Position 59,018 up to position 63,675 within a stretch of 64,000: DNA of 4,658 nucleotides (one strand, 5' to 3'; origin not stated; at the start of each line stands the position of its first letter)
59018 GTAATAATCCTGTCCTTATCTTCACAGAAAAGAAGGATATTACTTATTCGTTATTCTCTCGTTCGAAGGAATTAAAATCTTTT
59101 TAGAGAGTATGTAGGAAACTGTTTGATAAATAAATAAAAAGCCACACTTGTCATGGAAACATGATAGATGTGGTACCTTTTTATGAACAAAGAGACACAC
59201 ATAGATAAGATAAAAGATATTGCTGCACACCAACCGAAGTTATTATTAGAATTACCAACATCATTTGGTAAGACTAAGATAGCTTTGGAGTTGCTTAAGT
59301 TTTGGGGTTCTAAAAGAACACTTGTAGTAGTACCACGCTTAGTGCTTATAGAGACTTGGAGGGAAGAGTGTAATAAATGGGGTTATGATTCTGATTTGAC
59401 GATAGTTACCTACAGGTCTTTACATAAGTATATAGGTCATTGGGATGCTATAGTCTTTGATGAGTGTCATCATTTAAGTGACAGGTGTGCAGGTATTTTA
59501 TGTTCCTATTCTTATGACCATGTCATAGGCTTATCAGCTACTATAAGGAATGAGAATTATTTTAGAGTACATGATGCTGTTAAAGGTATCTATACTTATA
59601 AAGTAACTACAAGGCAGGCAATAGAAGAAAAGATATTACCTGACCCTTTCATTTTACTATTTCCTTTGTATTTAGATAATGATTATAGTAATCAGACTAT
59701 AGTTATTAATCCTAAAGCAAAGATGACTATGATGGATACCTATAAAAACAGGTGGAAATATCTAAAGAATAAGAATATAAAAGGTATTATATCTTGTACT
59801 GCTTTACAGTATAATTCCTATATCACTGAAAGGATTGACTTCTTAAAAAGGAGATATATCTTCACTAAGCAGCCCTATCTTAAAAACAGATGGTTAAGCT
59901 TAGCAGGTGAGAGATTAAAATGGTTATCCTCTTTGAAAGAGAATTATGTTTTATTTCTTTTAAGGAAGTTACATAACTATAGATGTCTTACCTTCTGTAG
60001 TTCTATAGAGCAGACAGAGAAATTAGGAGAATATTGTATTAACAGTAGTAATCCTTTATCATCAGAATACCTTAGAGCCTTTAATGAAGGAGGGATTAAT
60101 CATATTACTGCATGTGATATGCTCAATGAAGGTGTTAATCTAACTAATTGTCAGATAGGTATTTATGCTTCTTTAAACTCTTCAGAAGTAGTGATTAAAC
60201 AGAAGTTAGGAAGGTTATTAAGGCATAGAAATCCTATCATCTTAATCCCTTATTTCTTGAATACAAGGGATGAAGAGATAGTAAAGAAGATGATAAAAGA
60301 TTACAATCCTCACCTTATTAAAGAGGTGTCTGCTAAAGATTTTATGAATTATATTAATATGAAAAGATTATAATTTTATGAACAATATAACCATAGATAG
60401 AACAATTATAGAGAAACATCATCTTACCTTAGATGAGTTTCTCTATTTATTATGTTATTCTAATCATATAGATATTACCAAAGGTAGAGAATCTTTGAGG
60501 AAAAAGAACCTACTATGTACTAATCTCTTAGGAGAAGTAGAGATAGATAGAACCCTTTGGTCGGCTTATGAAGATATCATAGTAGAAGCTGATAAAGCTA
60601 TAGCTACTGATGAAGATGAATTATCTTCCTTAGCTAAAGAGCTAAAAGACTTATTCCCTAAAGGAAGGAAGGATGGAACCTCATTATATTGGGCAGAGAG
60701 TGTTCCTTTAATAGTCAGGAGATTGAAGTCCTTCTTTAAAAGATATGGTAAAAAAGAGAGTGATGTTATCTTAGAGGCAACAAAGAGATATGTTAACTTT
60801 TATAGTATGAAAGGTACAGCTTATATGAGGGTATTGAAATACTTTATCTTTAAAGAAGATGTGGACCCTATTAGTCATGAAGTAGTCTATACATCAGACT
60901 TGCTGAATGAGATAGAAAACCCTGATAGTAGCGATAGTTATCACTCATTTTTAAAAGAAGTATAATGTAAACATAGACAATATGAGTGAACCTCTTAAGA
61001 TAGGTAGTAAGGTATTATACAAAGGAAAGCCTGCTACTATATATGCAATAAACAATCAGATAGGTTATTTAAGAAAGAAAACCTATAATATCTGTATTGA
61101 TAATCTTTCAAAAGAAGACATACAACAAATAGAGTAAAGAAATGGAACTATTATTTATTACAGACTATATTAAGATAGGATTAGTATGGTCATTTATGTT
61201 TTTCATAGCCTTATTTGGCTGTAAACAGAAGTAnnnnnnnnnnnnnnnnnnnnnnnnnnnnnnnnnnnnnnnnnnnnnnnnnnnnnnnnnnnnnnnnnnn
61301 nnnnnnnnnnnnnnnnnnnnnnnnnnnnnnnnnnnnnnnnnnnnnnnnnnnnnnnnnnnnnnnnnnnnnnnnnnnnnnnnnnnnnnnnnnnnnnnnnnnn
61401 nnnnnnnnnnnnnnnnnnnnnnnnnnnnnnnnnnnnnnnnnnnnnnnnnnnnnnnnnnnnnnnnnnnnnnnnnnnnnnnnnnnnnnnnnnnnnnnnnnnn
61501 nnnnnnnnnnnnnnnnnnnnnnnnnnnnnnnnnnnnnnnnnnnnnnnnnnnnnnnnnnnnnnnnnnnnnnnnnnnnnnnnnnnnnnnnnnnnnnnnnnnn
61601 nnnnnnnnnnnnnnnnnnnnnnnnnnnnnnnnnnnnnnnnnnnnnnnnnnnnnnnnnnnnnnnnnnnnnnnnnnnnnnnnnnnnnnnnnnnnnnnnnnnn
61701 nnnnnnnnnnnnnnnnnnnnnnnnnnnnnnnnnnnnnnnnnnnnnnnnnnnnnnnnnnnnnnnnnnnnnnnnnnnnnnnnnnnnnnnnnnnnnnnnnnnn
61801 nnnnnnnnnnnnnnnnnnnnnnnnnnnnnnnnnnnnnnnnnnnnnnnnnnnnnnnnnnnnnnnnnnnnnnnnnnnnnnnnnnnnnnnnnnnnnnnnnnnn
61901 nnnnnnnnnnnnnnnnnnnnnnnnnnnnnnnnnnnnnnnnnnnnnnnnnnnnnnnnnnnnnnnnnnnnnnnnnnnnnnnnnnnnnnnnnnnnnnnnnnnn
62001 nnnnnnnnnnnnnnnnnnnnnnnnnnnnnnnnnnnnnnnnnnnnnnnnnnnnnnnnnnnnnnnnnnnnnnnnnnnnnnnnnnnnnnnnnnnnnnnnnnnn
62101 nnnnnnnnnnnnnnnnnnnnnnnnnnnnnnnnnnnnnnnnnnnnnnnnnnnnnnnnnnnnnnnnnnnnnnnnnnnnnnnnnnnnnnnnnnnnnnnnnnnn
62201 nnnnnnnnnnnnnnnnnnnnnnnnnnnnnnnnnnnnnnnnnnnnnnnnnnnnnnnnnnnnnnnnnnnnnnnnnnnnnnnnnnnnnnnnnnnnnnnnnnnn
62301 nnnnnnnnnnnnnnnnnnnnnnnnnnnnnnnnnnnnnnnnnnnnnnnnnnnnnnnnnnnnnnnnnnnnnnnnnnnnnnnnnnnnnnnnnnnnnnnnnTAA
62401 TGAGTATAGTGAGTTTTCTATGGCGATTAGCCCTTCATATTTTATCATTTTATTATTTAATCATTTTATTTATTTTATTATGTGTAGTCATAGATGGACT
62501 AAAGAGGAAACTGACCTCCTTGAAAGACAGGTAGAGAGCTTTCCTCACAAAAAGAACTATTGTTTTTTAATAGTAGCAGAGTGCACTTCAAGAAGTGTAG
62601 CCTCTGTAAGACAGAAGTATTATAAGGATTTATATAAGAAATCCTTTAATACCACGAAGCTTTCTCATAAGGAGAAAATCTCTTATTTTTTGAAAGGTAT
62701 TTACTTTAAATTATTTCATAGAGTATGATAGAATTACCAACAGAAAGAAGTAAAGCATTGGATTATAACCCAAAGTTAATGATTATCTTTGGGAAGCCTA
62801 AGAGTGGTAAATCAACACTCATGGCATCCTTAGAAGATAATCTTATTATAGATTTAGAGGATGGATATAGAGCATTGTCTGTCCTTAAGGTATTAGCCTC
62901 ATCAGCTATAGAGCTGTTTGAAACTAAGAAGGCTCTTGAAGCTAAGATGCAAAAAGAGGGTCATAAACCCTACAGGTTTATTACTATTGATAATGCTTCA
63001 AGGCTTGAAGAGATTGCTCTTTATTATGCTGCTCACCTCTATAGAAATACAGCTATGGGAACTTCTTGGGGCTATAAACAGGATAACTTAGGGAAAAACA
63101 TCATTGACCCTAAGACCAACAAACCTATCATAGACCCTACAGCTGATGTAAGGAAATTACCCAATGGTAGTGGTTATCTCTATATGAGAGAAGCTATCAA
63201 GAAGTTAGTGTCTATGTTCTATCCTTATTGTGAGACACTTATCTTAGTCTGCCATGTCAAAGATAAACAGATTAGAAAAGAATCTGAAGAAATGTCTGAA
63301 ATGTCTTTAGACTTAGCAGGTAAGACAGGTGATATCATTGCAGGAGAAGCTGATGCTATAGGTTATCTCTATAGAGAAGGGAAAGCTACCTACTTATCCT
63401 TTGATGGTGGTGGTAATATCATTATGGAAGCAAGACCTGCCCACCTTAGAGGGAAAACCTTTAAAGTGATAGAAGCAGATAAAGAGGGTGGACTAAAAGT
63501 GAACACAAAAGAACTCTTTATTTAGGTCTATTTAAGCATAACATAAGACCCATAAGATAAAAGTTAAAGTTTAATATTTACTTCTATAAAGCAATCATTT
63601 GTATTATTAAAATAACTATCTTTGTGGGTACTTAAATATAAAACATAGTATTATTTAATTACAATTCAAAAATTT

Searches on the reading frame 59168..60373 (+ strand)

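Call 100: search_protein_families(library=phrogs, proteins=[window:59168-60373:+], max_evalue=0.001)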
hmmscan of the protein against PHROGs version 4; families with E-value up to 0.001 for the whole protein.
window:59168-60373:+ (401 aa): 4 families
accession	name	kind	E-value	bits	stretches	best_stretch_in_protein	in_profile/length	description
phrog_16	-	DNA, RNA and nucleotide metabolism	4.4e-34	118.8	1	22-355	290-588/986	DNA helicase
phrog_62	-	DNA, RNA and nucleotide metabolism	1.7e-14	53.3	1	15-125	708-848/1881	DNA helicase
phrog_9690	-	DNA, RNA and nucleotide metabolism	7.8e-06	26.1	0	308-355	210-258/306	DNA helicase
phrog_16259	-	DNA, RNA and nucleotide metabolism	8.1e-06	26.3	1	19-74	129-186/330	DNA helicase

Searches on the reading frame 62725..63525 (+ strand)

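Call 100: search_protein_families(library=phrogs, proteins=[window:62725-63525:+], max_evalue=0.001)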
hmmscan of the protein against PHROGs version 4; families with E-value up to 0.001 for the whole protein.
window:62725-63525:+ (266 aa): 1 family
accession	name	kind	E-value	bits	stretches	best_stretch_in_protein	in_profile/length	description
phrog_124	-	DNA, RNA and nucleotide metabolism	9.2e-23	82.2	1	10-227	37-214/382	Sak4-like ssDNA annealing protein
